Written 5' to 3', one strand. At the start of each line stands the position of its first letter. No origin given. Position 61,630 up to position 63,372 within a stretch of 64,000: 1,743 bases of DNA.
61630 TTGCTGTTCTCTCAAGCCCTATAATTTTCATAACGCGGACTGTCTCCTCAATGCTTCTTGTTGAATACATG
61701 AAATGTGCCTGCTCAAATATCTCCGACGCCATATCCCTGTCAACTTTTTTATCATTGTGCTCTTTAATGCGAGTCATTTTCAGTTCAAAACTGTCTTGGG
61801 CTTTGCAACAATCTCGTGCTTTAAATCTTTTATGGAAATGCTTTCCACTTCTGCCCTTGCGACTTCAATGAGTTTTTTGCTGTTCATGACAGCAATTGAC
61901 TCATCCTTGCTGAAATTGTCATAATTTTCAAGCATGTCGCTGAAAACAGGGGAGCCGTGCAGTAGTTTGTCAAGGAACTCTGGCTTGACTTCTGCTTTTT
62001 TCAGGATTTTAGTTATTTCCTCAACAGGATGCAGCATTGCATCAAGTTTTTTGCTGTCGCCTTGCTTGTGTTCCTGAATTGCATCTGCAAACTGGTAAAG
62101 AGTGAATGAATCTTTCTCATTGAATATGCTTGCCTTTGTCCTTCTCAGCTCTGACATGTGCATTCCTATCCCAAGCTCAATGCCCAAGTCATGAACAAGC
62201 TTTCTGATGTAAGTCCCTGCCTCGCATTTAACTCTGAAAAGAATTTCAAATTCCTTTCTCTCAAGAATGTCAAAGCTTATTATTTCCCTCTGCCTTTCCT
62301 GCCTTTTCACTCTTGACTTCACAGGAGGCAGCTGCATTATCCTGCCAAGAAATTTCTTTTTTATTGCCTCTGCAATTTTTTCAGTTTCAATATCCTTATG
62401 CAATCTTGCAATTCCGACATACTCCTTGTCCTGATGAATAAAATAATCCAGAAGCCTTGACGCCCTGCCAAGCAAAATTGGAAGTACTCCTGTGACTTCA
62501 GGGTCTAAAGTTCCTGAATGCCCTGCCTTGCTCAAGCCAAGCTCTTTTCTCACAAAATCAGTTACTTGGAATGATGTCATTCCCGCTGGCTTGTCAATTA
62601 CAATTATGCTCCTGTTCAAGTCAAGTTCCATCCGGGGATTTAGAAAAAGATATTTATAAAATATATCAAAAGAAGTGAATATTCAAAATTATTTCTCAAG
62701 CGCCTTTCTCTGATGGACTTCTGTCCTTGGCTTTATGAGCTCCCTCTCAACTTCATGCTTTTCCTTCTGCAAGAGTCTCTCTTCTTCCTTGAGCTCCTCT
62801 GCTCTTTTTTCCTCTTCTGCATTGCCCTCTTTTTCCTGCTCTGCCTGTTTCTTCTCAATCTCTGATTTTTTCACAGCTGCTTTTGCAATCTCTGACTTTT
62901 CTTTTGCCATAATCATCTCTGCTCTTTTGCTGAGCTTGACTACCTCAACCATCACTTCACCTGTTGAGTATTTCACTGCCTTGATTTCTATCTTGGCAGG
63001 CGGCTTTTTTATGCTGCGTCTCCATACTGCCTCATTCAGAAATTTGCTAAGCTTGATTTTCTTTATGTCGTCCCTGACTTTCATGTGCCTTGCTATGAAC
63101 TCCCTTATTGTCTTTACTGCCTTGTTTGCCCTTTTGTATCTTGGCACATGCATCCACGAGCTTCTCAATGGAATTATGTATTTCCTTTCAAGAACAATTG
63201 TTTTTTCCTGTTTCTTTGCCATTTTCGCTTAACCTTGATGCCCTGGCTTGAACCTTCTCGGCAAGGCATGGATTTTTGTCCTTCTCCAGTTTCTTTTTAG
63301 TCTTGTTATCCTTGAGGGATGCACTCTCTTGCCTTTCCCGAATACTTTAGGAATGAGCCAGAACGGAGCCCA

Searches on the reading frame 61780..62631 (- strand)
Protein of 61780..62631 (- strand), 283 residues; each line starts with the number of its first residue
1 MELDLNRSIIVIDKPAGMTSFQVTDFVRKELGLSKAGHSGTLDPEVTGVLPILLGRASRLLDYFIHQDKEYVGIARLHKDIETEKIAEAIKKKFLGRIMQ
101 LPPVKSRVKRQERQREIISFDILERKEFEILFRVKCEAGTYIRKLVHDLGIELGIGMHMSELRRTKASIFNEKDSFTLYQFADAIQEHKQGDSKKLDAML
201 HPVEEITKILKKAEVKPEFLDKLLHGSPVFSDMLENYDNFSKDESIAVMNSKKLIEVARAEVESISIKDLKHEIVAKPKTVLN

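Call 72: search_protein_families(library=pfam, proteins=[window:61780-62631:-], max_evalue=0.01)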
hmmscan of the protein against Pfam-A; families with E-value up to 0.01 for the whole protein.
window:61780-62631:- (283 aa): 4 families
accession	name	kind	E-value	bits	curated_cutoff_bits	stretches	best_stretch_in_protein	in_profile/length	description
PF01509.24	TruB_N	-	9.1e-26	91.5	27.3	1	28-142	1-149/149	TruB family pseudouridylate synthase (N terminal domain)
PF16198.10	TruB_C_2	-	2.8e-18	66.2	29.3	1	143-206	1-64/66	tRNA pseudouridylate synthase B C-terminal domain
PF21238.2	Pus10_C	-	4.5e-07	30.1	27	1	67-147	122-203/232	Pus10, C-terminal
PF01472.26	PUA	-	0.0024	18.2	24.8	1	214-282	4-74/74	PUA domain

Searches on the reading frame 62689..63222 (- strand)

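Call 72: search_protein_families(library=pfam, proteins=[window:62689-63222:-], max_evalue=0.01)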
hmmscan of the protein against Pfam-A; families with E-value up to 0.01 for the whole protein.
window:62689-63222:- (177 aa): 1 family
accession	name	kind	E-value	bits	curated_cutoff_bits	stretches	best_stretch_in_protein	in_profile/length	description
PF01198.24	Ribosomal_L31e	-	2.1e-11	44.3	25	1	12-81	4-69/82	Ribosomal protein L31e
